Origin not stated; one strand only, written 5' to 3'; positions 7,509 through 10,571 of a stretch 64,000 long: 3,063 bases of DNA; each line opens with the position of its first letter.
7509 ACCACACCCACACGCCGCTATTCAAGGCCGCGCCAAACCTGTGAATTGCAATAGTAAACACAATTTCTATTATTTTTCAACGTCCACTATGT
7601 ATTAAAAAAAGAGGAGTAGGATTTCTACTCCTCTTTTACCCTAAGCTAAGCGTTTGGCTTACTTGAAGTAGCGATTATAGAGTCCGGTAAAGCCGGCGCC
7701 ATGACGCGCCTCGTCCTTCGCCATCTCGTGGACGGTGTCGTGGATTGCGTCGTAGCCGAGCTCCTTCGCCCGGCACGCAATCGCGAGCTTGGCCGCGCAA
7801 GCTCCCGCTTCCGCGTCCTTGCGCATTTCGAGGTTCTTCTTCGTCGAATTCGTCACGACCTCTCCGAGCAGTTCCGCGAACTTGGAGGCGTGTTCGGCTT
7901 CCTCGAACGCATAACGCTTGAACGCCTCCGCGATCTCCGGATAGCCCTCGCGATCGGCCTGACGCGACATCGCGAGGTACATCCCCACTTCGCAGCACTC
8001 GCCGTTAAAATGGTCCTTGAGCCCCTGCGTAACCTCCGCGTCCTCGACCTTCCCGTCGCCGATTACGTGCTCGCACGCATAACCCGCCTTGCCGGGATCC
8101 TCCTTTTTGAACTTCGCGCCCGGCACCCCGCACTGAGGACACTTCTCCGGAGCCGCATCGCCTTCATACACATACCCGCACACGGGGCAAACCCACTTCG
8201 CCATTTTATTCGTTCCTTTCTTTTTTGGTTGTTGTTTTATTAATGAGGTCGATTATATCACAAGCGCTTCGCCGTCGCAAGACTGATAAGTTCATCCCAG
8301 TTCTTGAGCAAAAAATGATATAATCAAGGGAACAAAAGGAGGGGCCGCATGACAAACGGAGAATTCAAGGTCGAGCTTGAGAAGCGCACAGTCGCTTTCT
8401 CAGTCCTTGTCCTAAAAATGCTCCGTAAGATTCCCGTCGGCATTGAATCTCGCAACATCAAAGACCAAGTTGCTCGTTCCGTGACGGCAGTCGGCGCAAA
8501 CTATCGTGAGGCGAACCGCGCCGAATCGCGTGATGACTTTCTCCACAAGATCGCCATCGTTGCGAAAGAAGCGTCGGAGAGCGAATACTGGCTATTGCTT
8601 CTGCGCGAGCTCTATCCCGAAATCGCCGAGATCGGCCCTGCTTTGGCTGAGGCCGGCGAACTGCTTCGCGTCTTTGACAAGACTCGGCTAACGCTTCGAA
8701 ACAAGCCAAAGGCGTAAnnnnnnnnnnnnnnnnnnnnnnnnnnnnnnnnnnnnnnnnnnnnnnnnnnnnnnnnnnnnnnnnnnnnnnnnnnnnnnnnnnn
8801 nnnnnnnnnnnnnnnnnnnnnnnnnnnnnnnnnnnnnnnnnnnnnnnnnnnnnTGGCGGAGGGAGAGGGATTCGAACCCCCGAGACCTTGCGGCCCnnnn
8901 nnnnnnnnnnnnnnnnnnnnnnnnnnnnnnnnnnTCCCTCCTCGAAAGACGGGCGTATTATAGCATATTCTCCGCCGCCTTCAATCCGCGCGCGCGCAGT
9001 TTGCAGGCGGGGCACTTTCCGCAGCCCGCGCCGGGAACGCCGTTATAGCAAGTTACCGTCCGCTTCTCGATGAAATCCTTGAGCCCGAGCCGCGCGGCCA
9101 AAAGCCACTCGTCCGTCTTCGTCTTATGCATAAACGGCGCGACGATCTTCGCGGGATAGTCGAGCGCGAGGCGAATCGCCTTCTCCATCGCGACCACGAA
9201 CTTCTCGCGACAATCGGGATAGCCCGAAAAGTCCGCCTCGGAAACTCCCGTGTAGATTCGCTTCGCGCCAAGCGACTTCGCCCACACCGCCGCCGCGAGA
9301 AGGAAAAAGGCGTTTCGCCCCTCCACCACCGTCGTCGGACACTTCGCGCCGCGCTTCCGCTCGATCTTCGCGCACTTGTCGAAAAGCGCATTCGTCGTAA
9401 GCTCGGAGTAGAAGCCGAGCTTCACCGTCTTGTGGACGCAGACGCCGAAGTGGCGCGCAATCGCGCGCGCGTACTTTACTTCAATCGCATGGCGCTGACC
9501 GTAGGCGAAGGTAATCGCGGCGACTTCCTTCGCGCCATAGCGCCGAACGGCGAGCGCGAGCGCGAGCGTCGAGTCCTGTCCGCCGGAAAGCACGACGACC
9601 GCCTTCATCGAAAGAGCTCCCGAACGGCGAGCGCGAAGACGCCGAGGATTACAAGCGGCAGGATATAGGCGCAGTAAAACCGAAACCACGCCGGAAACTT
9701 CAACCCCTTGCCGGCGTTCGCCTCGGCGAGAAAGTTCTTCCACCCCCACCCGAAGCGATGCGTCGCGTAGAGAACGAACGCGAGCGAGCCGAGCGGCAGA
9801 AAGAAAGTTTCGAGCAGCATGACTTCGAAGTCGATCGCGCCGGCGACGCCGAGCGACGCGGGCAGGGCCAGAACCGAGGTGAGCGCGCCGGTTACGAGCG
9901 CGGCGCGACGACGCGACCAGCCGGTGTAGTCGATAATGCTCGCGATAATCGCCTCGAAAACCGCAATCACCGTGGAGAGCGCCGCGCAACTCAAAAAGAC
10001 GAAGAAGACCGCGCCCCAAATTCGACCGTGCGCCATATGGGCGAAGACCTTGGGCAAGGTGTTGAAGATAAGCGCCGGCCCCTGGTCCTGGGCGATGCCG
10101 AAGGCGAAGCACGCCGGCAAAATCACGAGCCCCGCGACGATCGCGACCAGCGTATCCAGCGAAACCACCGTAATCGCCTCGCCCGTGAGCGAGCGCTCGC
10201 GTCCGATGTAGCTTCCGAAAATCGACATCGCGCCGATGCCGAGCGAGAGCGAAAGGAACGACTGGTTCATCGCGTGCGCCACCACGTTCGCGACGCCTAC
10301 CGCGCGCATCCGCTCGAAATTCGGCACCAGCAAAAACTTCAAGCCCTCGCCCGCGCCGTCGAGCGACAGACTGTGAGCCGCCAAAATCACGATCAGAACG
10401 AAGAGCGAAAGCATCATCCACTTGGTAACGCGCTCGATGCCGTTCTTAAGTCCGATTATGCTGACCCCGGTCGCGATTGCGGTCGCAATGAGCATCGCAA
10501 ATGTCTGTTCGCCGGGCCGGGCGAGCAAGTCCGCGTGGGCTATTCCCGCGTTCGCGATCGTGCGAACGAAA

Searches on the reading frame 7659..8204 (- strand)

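Call 26: search_protein_families(library=pfam, proteins=[window:7659-8204:-], max_evalue=0.01)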
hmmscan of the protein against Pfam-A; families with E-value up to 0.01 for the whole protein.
window:7659-8204:- (181 aa): 4 families
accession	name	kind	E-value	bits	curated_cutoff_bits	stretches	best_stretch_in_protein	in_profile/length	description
PF21349.2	RUBY_RBDX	-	3e-14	52.6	26.5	1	4-33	1-30/30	Rubrerythrin, rubredoxin-like domain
PF02915.23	Rubrerythrin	-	7.5e-14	52.7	22.8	1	62-175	3-136/137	Rubrerythrin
PF00210.30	Ferritin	-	1.3e-05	25.6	24.5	1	73-115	15-57/142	Ferritin-like domain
PF03232.19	COQ7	-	0.0085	16.2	23.5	0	67-116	12-59/169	Ubiquinone biosynthesis protein COQ7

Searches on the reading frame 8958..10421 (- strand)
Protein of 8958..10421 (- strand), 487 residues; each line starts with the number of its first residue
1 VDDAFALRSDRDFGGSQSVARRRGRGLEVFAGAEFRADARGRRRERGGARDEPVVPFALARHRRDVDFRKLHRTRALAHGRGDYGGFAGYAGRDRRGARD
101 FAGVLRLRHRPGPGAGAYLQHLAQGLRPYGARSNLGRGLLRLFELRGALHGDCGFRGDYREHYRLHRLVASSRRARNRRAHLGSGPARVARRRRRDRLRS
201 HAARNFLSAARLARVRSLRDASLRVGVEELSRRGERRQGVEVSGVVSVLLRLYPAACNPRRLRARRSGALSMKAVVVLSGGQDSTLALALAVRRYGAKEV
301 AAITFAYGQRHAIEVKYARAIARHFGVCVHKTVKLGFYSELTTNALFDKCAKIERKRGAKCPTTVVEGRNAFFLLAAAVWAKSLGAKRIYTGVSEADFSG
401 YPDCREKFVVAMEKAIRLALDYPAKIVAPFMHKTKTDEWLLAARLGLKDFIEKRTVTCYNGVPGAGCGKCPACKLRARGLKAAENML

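Call 8: search_protein_families(library=pfam, proteins=[window:8958-10421:-], max_evalue=0.01)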
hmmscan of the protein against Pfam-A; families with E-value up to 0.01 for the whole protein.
window:8958-10421:- (487 aa): 4 families
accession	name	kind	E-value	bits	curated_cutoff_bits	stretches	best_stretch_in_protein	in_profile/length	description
PF06508.19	QueC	-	4.4e-65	219.5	22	1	273-483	1-209/210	Queuosine biosynthesis protein QueC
PF02540.23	NAD_synthase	-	1.6e-05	24.6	21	1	272-331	19-78/242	NAD synthase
PF00733.27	Asn_synthase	-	1.8e-05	25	21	1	275-330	21-74/354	Asparagine synthase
PF24167.1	DUF7411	-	0.0028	17.7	28.7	1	272-327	1-51/194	Family of unknown function (DUF7411)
